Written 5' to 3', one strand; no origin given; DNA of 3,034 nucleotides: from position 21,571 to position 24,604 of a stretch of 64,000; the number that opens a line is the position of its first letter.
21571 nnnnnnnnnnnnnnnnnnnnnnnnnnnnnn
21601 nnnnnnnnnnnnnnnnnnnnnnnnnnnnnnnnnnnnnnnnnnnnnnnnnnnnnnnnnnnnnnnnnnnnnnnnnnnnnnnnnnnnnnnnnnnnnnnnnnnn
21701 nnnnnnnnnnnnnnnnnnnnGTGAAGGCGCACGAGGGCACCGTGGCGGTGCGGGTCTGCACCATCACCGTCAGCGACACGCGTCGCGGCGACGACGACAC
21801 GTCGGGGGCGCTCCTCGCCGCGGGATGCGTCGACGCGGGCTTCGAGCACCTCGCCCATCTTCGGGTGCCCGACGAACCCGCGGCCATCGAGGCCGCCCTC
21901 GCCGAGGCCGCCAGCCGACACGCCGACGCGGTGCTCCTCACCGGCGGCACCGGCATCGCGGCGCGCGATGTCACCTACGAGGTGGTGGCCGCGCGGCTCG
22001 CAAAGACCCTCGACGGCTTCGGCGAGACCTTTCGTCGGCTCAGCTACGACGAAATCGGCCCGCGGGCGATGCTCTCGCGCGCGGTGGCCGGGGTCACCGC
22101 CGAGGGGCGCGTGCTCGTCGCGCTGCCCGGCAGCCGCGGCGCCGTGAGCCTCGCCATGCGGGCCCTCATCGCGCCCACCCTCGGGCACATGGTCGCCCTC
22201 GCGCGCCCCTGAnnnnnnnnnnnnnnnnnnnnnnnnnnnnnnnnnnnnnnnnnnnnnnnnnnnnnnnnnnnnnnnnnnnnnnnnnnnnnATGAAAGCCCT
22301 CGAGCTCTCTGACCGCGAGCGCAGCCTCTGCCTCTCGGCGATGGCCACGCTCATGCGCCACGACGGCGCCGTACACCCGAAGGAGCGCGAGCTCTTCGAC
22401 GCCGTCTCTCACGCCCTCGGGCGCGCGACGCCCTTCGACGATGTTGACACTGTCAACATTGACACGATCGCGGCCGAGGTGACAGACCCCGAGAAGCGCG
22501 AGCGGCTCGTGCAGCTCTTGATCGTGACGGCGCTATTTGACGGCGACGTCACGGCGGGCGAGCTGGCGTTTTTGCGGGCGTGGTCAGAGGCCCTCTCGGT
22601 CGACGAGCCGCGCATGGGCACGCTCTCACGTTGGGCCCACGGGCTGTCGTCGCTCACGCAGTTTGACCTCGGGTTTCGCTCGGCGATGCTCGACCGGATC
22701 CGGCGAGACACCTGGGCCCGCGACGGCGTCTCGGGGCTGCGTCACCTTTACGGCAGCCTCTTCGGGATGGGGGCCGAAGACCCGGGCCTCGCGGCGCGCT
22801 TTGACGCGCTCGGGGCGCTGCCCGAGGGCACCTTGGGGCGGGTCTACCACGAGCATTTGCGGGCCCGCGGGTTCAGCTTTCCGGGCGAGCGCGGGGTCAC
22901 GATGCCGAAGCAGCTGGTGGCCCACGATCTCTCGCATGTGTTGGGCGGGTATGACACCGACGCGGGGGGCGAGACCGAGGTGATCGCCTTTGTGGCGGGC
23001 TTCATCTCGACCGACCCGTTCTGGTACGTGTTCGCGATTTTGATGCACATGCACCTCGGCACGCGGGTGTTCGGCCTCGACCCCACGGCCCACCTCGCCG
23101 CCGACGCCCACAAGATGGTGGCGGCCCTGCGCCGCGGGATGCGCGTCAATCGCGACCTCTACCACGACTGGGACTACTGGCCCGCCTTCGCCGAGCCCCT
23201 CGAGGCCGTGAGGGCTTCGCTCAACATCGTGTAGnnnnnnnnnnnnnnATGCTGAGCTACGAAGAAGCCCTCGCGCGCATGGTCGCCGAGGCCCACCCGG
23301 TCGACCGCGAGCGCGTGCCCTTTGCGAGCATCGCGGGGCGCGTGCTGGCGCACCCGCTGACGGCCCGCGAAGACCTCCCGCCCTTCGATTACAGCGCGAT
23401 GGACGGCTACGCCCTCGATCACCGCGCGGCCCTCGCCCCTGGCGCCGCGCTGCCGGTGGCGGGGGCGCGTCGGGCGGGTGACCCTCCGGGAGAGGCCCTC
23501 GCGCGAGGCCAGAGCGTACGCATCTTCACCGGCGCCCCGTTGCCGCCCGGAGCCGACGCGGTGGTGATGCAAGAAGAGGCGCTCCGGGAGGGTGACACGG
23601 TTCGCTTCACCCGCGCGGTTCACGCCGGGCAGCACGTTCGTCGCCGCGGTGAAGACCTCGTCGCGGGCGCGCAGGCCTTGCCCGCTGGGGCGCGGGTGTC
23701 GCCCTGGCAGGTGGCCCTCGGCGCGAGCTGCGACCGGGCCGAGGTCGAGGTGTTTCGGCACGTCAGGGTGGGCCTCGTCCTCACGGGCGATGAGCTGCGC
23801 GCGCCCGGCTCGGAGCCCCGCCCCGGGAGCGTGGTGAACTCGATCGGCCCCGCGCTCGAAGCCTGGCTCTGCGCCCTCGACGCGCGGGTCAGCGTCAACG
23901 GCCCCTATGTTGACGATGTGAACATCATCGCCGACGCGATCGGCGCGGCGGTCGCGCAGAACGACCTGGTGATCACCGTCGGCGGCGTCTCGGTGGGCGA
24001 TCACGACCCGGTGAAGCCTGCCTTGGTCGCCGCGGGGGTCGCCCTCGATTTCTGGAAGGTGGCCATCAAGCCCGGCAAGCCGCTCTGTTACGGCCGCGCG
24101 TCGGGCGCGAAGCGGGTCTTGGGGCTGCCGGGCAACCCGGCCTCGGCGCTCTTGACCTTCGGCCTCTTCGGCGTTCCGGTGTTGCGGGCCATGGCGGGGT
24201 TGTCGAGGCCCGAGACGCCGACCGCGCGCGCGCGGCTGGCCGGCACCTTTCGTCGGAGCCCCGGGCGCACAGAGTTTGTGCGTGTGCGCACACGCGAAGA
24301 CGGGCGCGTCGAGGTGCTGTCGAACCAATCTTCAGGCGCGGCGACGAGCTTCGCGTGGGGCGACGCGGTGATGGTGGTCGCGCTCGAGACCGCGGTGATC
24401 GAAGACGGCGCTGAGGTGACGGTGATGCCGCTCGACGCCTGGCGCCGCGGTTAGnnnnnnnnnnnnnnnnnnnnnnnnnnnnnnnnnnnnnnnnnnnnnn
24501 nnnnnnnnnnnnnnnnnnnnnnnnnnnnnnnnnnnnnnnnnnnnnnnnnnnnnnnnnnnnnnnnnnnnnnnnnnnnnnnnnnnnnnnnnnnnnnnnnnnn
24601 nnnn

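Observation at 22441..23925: GTTGAC-type palindromes embedded in frame in the TerB-like gene and in moeA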

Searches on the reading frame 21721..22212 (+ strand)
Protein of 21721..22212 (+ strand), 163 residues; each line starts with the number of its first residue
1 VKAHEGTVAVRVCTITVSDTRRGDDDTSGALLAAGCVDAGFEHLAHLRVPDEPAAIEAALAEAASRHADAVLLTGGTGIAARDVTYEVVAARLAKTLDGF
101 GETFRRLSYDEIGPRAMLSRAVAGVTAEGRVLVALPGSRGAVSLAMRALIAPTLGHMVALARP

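Call 15: search_protein_families(library=pfam, proteins=[window:21721-22212:+])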
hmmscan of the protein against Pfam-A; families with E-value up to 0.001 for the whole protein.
window:21721-22212:+ (163 aa): 1 family
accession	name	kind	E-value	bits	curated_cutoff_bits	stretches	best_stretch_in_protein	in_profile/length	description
PF00994.29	MoCF_biosynth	-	7.9e-31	107.1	26.6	1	15-156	3-144/144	Probable molybdopterin binding domain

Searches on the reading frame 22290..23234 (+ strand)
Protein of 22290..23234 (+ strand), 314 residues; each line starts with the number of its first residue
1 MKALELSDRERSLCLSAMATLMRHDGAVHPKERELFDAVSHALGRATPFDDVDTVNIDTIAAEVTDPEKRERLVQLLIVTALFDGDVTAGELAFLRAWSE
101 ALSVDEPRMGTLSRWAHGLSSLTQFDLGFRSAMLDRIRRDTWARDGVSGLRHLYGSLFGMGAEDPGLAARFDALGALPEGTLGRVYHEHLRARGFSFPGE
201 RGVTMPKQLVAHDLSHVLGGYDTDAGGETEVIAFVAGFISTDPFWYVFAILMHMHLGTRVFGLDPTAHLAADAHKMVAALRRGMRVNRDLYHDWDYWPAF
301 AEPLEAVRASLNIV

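Call 15: search_protein_families(library=pfam, proteins=[window:22290-23234:+])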
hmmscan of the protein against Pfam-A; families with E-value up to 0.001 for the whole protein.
window:22290-23234:+ (314 aa): 1 family
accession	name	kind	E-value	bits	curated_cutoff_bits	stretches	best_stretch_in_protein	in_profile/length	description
PF05099.18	TerB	-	1.2e-07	32.4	24.4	1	60-106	65-110/118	Tellurite resistance protein TerB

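Call 56: find_homologous_proteins(query=window:22290-23234:+, max_evalue=0.00001)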
Query window:22290-23234:+ (314 aa): 39 proteins with E <= 0.00001 among 5040 candidates.
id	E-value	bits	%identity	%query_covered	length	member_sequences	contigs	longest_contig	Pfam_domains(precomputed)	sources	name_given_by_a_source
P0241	7.9e-207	704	100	100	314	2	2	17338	PF05099.19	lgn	-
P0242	6.7e-95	336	51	100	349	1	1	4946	PF05099.19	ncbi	-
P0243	6.7e-77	277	46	99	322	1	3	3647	PF05099.19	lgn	-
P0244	1.6e-73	266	46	100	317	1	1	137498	PF05099.19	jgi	-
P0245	7.4e-73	263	46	95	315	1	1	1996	PF05099.19,PF04391.18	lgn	-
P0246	1.8e-72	262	43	99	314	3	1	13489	PF05099.19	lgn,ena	-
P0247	2.2e-72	262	44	100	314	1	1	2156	PF05099.19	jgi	jgi:tellurite resistance protein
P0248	4.8e-70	254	46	95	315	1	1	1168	PF05099.19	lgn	-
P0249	3.4e-69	251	44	100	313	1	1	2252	PF05099.19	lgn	-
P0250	3.5e-69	251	42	100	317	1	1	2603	PF05099.19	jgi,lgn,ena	-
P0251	1.5e-67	246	43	100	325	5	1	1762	PF05099.19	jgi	jgi:tellurite resistance protein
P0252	1.1e-65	240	43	96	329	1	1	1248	PF05099.19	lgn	-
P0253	2.3e-65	239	43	92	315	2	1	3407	PF05099.19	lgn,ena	-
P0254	4.1e-64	235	41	98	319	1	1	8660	PF05099.19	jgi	jgi:tellurite resistance protein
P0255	4.8e-62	228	40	100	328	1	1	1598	PF05099.19,PF04391.18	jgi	jgi:tellurite resistance protein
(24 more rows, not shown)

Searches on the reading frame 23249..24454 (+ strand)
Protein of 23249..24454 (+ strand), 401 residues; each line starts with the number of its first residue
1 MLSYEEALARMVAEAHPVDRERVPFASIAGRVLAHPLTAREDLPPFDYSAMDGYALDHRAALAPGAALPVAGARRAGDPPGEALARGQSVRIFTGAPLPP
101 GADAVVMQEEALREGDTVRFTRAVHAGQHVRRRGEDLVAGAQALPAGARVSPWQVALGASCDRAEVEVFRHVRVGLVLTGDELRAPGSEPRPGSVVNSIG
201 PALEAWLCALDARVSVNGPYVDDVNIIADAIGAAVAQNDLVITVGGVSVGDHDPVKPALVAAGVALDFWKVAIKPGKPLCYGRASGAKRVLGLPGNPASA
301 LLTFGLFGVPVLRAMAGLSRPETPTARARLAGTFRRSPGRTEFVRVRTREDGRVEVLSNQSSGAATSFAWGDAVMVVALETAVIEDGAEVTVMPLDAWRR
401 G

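Call 15: search_protein_families(library=pfam, proteins=[window:23249-24454:+])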
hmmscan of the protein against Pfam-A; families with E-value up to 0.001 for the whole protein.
window:23249-24454:+ (401 aa): 3 families
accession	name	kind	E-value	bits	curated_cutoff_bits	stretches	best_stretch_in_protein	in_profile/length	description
PF03453.22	MoeA_N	-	2.5e-44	151.2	30.8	1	2-161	1-159/160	MoeA N-terminal region (domain I and II)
PF00994.29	MoCF_biosynth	-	8e-23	81.2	26.6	1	177-313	3-143/144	Probable molybdopterin binding domain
PF03454.20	MoeA_C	-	1.2e-13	51.4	22.1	1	327-395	1-72/72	MoeA C-terminal region (domain IV)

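Call 29: find_encoding_contigs(protein=window:23249-24454:+, flank=10000, max_places=6)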
Protein window:23249-24454:+ (401 aa): 3 contigs read that carry it; 2 places shown.
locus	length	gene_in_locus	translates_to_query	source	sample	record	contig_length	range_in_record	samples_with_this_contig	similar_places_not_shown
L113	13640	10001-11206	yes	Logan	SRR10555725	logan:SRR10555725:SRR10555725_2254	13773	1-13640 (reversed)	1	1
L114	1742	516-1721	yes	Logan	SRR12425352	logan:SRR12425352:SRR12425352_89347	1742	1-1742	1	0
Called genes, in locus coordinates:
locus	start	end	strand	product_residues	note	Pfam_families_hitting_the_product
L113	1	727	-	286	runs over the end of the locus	?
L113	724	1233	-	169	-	-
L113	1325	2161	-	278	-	-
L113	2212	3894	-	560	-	PF02163:Peptidase_M50, PF00595:PDZ (faint), PF13180:PDZ_2 (weak), PF17820:PDZ_6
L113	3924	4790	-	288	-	PF00929:RNase_T, PF16473:Rv2179c-like (faint)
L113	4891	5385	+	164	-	PF01967:MoaC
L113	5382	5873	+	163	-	PF02391:MoaE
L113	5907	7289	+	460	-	PF00092:VWA, PF13519:VWA_2, PF13768:VWA_3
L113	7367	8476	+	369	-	PF01594:AI-2E_transport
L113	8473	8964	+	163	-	PF00994:MoCF_biosynth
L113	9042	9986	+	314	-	PF05099:TerB (faint)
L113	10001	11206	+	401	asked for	PF03453:MoeA_N, PF00994:MoCF_biosynth, PF03454:MoeA_C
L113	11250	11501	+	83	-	PF02597:ThiS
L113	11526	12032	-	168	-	PF02559:CarD_TRCF_RID, PF21095:CarD_C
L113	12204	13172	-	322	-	-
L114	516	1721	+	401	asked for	PF03453:MoeA_N, PF00994:MoCF_biosynth, PF03454:MoeA_C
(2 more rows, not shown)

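Call 30: find_homologous_proteins(query=window:23249-24454:+, max_evalue=1e-60)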
Query window:23249-24454:+ (401 aa): 5808 proteins with E <= 1e-60 among 8000 candidates; the best 120 are listed.
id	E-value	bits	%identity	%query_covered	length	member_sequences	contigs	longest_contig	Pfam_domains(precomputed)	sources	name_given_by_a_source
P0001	1.1e-256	869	100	100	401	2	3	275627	PF03454.21,PF00994.30,PF03453.23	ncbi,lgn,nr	ncbi:MAG: molybdopterin molybdotransferase MoeA [Myxococcales bacterium]|nr:molybdopterin molybdotra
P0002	9.8e-110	386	55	98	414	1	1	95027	PF03454.21,PF00994.30,PF03453.23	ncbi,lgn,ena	-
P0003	7.8e-109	383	54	97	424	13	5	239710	PF03454.21,PF00994.30,PF03453.23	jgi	jgi:molybdopterin molybdotransferase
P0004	3.8e-107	377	53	99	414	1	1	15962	PF03454.21,PF00994.30,PF03453.23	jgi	-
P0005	1.1e-106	376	55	97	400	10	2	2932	PF03454.21,PF00994.30,PF03453.23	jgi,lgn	jgi:molybdopterin molybdotransferase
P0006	3.0e-106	374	55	97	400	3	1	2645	PF03454.21,PF00994.30,PF03453.23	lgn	-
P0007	2.6e-105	371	51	99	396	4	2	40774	PF03454.21,PF00994.30,PF03453.23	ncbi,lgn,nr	ncbi:MAG: molybdopterin molybdotransferase MoeA [Myxococcales bacterium]|nr:molybdopterin molybdotra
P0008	8.0e-105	369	51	99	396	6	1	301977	PF03454.21,PF00994.30,PF03453.23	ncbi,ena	-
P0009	1.2e-104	369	51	99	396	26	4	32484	PF03454.21,PF00994.30,PF03453.23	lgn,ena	-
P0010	2.0e-104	368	52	99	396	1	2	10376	PF03454.21,PF00994.30,PF03453.23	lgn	-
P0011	3.8e-104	367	53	97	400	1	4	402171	PF03454.21,PF00994.30,PF03453.23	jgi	jgi:molybdopterin molybdotransferase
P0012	3.9e-104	367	53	99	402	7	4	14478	PF03454.21,PF00994.30,PF03453.23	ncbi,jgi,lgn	jgi:molybdopterin molybdotransferase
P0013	4.3e-104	367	53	99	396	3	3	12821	PF03454.21,PF00994.30,PF03453.23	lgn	-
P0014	5.4e-104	367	52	99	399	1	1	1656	PF03454.21,PF00994.30,PF03453.23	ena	-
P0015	1.1e-103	366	52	99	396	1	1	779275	PF03454.21,PF00994.30,PF03453.23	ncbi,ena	-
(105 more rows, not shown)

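Call 32: find_encoding_contigs(protein=P0002, flank=10000, max_places=2)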
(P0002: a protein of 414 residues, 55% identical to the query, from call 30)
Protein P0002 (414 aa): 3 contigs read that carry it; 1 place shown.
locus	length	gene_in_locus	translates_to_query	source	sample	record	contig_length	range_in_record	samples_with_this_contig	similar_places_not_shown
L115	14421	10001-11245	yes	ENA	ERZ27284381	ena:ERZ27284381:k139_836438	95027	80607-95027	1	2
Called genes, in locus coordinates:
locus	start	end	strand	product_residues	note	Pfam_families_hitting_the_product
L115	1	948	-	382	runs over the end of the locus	PF01694:Rhomboid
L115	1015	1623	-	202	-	PF08281:Sigma70_r4_2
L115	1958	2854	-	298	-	PF00413:Peptidase_M10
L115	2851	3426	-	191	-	-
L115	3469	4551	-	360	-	-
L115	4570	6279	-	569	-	PF02163:Peptidase_M50, PF00595:PDZ (faint), PF13180:PDZ_2 (weak), PF17820:PDZ_6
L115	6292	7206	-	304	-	PF00929:RNase_T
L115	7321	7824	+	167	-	PF01967:MoaC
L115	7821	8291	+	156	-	PF02391:MoaE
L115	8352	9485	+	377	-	PF01594:AI-2E_transport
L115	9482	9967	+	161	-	PF00994:MoCF_biosynth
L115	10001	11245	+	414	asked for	PF03453:MoeA_N, PF00994:MoCF_biosynth, PF03454:MoeA_C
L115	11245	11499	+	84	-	PF02597:ThiS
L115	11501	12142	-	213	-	-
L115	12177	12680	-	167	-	PF02559:CarD_TRCF_RID, PF21095:CarD_C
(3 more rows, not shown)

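Call 33: find_encoding_contigs(protein=P0003, flank=10000, max_places=2)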
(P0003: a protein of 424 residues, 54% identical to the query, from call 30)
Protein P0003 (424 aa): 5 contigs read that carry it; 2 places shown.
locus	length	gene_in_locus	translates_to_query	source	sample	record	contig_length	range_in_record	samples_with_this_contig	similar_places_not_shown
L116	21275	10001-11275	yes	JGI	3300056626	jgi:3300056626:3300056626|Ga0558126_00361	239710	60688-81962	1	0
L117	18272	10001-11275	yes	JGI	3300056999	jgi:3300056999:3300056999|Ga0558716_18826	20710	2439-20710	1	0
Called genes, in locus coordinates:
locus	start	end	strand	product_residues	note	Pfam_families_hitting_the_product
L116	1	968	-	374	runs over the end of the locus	PF01694:Rhomboid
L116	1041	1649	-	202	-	PF08281:Sigma70_r4_2 (weak)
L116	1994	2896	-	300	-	PF00413:Peptidase_M10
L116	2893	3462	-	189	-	-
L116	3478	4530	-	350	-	-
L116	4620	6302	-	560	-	PF02163:Peptidase_M50, PF00595:PDZ (faint), PF13180:PDZ_2 (weak), PF17820:PDZ_6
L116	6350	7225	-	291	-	PF00929:RNase_T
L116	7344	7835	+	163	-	PF01967:MoaC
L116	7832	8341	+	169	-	PF02391:MoaE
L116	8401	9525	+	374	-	PF01594:AI-2E_transport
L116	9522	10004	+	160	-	PF00994:MoCF_biosynth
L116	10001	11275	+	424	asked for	PF03453:MoeA_N, PF00994:MoCF_biosynth, PF03454:MoeA_C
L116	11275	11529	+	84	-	PF02597:ThiS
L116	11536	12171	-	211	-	-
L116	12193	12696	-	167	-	PF02559:CarD_TRCF_RID, PF21095:CarD_C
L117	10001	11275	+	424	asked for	PF03453:MoeA_N, PF00994:MoCF_biosynth, PF03454:MoeA_C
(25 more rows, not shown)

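Call 34: find_encoding_contigs(protein=P0001, flank=10000, max_places=6)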
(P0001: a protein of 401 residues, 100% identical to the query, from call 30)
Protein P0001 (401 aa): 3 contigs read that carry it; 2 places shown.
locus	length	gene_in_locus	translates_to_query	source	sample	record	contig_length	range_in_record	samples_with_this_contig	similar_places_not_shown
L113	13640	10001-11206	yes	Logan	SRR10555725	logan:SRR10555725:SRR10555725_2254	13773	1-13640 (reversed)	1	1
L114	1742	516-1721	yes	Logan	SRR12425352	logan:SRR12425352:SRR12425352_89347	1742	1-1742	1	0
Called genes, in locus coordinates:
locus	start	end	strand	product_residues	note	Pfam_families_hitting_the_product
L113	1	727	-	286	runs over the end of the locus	?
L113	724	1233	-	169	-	-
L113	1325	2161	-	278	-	-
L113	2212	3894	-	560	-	PF02163:Peptidase_M50, PF00595:PDZ (faint), PF13180:PDZ_2 (weak), PF17820:PDZ_6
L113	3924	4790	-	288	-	PF00929:RNase_T, PF16473:Rv2179c-like (faint)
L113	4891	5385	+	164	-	PF01967:MoaC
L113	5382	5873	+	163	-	PF02391:MoaE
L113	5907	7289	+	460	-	PF00092:VWA, PF13519:VWA_2, PF13768:VWA_3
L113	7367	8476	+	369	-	PF01594:AI-2E_transport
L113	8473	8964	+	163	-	PF00994:MoCF_biosynth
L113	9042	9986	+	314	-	PF05099:TerB (faint)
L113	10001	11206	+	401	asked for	PF03453:MoeA_N, PF00994:MoCF_biosynth, PF03454:MoeA_C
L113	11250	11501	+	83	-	PF02597:ThiS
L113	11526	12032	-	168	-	PF02559:CarD_TRCF_RID, PF21095:CarD_C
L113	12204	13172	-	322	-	-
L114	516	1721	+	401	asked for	PF03453:MoeA_N, PF00994:MoCF_biosynth, PF03454:MoeA_C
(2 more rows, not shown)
